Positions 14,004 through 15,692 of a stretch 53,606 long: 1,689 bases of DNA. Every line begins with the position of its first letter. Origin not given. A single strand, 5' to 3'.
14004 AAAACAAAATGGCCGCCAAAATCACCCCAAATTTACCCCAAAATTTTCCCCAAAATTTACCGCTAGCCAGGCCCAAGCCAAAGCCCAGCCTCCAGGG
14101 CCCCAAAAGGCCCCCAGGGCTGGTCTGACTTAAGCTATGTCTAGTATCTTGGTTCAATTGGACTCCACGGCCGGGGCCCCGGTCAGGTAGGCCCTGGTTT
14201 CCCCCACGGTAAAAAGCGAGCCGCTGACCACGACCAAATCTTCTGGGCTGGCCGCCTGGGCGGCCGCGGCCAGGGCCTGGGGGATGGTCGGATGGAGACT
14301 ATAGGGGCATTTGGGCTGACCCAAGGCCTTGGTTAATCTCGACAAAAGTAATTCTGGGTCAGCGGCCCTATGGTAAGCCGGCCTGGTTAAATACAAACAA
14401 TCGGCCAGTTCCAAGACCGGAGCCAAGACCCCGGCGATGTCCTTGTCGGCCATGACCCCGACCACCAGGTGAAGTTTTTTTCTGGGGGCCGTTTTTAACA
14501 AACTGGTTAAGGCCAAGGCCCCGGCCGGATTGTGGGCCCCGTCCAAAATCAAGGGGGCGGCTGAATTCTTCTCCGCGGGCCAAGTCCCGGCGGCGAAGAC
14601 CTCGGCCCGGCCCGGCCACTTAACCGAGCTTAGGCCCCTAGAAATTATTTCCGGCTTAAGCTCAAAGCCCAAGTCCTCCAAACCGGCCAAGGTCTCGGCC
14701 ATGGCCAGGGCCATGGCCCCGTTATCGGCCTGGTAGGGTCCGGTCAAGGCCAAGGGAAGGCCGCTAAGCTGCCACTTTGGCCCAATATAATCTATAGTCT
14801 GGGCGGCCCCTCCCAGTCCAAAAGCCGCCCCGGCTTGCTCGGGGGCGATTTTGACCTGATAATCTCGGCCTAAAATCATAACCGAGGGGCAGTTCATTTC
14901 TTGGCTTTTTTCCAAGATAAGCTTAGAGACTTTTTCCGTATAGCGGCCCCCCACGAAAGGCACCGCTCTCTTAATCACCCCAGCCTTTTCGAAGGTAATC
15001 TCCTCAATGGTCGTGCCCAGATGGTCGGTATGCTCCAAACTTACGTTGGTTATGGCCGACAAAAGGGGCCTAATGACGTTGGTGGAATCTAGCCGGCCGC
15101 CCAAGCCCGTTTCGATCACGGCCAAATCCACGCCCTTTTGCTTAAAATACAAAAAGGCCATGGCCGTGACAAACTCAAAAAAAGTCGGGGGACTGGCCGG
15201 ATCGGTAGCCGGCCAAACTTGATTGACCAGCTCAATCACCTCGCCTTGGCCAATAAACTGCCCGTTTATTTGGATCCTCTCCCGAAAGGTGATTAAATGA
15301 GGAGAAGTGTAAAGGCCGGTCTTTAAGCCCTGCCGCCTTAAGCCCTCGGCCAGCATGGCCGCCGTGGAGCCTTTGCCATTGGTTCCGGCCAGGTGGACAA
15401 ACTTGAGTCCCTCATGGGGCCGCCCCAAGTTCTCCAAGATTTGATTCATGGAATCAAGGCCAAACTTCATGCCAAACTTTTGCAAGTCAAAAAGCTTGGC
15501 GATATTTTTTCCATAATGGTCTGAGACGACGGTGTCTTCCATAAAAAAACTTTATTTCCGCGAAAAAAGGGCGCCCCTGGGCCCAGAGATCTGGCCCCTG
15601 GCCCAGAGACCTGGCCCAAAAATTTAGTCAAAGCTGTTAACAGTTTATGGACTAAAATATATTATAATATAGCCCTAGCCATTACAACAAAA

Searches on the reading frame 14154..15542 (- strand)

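Call 76: search_protein_families(library=pfam, proteins=[window:14154-15542:-], max_evalue=0.0001)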
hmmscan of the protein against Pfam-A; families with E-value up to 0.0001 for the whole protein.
window:14154-15542:- (462 aa): 2 families
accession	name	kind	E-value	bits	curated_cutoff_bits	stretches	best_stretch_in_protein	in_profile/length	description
PF02875.26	Mur_ligase_C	-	4.5e-18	66.7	28.4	1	329-442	12-126/127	Mur ligase, glutamate ligase domain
PF08245.18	Mur_ligase_M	-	3.3e-09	37.4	24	1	52-282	2-200/200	Mur ligase middle domain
